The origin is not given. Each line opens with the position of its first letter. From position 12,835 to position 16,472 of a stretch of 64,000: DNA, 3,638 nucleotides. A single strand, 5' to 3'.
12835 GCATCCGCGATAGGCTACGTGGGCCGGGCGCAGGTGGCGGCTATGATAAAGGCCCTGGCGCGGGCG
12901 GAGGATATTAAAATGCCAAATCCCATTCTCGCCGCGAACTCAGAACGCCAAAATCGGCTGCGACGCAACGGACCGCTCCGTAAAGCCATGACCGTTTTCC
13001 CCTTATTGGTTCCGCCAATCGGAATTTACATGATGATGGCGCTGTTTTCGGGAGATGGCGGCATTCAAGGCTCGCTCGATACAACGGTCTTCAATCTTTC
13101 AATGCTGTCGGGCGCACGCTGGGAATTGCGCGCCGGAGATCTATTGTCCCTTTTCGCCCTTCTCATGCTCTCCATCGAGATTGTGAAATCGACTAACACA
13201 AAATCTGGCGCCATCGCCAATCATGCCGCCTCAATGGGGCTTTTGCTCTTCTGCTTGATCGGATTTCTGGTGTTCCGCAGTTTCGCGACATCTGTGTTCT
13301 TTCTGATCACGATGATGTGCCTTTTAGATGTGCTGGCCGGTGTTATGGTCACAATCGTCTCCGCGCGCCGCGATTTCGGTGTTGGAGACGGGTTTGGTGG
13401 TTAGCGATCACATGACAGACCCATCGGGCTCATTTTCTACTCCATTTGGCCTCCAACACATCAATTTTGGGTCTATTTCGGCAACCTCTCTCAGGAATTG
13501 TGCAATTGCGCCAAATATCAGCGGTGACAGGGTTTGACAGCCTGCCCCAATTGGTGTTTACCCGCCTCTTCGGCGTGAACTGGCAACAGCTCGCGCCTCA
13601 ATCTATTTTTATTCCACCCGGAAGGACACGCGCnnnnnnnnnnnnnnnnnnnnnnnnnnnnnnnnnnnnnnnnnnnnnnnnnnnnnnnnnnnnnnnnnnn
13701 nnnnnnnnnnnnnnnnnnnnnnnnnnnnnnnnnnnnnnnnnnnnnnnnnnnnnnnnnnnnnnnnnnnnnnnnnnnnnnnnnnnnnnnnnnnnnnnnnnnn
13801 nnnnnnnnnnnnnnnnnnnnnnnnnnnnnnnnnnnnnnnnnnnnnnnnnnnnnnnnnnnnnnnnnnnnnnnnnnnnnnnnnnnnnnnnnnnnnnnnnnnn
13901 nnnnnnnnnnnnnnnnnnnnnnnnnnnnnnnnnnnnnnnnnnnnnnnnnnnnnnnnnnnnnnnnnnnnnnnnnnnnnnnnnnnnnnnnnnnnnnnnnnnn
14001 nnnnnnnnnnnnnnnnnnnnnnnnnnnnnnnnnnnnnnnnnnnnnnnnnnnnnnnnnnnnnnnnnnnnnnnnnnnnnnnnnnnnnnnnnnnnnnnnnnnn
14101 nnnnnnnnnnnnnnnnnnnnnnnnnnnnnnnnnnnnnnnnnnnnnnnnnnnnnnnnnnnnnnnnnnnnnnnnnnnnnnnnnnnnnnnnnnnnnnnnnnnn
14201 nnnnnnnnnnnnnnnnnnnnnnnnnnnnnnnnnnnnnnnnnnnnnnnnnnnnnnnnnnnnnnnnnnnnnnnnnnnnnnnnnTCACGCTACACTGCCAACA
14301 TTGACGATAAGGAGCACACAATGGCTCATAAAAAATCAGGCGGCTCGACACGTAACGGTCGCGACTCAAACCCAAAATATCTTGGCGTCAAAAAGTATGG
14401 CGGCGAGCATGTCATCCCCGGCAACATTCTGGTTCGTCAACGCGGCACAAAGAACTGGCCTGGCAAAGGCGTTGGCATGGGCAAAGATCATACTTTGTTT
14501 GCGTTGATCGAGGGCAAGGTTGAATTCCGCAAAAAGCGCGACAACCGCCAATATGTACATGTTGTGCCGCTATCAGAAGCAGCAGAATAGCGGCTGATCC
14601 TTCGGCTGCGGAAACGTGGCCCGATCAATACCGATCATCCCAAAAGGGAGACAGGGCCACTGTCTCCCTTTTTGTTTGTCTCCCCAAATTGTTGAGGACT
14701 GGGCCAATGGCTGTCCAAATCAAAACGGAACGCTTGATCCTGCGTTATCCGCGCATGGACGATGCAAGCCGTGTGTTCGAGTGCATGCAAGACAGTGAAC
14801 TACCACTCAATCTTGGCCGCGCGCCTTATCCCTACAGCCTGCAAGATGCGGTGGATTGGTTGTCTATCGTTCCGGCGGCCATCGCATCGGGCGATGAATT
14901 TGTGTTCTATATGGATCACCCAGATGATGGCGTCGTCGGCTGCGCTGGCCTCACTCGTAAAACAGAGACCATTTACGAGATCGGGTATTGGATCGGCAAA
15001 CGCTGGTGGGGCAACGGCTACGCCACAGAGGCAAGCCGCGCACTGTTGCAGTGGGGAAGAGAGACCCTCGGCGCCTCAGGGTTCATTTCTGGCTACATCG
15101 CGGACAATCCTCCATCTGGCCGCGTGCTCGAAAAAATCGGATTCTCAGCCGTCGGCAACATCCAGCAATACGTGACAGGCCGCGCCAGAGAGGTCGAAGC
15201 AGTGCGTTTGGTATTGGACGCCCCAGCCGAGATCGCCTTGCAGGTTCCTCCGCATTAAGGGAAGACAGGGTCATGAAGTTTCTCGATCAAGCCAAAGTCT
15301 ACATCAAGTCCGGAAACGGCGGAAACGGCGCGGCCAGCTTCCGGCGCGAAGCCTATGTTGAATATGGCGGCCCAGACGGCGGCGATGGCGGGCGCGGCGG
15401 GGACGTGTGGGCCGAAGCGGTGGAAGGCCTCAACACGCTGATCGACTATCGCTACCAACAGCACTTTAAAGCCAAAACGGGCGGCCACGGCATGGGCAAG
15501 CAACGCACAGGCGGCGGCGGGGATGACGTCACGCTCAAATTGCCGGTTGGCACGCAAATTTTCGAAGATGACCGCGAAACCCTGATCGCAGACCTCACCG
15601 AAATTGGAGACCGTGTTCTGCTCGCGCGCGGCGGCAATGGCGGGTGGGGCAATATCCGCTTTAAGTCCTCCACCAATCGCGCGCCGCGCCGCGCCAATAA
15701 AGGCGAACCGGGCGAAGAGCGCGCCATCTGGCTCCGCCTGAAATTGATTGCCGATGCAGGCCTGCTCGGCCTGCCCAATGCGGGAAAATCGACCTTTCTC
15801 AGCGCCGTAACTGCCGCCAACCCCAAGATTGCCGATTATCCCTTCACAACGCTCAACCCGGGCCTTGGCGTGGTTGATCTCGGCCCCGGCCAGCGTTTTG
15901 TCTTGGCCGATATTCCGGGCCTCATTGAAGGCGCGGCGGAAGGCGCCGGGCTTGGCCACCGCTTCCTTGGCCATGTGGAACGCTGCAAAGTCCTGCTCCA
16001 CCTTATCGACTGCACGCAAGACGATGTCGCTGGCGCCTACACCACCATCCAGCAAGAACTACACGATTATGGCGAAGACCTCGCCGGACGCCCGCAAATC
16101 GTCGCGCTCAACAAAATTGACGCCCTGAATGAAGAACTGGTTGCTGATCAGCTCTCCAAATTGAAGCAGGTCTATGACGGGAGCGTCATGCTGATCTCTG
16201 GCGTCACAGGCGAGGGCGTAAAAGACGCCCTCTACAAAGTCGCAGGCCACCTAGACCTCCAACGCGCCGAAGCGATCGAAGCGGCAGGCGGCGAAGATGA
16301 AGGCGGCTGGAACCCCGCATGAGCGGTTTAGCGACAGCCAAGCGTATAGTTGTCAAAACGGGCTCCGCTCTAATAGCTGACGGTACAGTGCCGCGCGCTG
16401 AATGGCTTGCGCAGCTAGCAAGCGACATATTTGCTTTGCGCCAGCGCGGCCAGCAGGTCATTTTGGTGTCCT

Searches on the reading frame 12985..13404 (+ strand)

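Call 42: search_protein_families(library=padloc, proteins=[window:12985-13404:+], max_evalue=0.001)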
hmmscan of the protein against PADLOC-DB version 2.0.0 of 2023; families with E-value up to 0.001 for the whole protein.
window:12985-13404:+ (139 aa): 0 families

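Call 43: search_protein_families(library=pfam, proteins=[window:12985-13404:+], max_evalue=0.1)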
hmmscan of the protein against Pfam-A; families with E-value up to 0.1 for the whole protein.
window:12985-13404:+ (139 aa): 1 family
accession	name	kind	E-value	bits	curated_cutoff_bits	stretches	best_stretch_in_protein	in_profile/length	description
PF06800.18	Sugar_transport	-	0.016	15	26.3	1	30-129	49-136/280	Sugar transport protein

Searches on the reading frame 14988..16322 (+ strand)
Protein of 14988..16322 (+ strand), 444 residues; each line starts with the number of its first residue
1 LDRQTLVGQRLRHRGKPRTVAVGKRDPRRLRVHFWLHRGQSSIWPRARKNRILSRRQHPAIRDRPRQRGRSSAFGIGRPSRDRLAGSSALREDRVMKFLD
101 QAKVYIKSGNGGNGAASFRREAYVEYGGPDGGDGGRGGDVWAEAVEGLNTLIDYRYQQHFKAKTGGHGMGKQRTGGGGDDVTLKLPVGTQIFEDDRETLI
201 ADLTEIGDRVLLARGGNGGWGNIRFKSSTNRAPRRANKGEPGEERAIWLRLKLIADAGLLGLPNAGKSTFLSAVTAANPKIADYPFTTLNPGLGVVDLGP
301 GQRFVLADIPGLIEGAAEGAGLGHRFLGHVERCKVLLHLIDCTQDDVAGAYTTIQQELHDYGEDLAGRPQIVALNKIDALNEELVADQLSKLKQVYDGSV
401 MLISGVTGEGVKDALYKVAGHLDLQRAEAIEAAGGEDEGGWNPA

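Call 43: search_protein_families(library=pfam, proteins=[window:14988-16322:+], max_evalue=0.1)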
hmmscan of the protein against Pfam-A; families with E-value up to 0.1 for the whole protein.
window:14988-16322:+ (444 aa): 6 families
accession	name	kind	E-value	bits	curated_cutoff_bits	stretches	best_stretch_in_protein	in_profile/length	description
PF01018.28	GTP1_OBG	-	8.2e-59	198.1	27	1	100-253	2-155/155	GTP1/OBG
PF01926.29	MMR_HSR1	-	2.3e-24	86.1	21.9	1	257-376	2-113/113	50S ribosome-binding GTPase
PF02421.24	FeoB_N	-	9.4e-11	41.9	27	1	258-414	4-152/156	Ferrous iron transport protein B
PF00009.33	GTP_EFTU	-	0.0026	17.8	26.5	1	340-419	100-183/188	Elongation factor Tu GTP binding domain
PF00025.27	Arf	-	0.013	15.4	22.3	0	332-419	81-171/174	ADP-ribosylation factor family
PF19993.5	DO-GTPase2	-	0.082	13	27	0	258-274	4-20/226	Double-GTPase 2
